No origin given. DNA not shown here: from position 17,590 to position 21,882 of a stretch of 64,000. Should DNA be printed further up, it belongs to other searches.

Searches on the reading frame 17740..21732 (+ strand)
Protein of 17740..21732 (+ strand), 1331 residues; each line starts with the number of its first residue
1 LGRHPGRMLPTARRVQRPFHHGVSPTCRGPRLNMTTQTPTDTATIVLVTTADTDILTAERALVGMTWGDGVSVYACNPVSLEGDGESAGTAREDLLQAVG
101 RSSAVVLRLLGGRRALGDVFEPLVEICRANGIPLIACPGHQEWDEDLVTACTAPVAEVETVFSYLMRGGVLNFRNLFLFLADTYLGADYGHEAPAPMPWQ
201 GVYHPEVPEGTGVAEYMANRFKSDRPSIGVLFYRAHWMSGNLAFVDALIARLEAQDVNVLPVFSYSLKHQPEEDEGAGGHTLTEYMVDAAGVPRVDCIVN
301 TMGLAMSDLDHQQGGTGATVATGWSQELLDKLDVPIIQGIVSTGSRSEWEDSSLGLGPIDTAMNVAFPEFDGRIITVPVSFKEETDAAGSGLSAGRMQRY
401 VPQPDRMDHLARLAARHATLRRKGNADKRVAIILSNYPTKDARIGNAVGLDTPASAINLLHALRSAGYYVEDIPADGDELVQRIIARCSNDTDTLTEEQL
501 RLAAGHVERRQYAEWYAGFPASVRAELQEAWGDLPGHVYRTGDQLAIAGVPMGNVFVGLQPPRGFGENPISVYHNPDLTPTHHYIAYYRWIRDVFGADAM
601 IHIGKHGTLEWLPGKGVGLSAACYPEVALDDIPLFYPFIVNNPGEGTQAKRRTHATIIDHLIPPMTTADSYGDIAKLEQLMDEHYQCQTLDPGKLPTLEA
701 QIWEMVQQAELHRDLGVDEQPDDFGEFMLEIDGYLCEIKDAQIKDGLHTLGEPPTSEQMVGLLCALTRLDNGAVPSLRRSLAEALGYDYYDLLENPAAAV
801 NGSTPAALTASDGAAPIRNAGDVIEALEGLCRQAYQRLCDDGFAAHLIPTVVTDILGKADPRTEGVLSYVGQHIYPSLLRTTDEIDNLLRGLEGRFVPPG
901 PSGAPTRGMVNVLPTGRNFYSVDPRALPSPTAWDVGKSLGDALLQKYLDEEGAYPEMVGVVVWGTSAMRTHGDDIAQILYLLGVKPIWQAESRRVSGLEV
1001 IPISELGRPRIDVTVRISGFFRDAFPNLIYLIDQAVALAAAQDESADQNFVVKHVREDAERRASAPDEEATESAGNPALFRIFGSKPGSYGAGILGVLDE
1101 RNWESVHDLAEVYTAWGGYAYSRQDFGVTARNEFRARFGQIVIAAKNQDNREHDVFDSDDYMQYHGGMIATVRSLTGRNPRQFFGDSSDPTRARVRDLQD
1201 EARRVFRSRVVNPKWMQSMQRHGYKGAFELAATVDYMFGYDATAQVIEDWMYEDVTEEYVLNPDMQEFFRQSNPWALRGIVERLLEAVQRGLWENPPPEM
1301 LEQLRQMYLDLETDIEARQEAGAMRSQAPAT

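Call 53: search_protein_families(library=pfam, proteins=[window:17740-21732:+], max_evalue=0.001)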
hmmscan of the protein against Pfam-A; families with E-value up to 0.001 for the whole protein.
window:17740-21732:+ (1331 aa): 1 family
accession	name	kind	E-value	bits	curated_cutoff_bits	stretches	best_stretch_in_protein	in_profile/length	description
PF02514.21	CobN-Mg_chel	-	0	1408.6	24.5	1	163-1298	2-1088/1090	CobN/Magnesium Chelatase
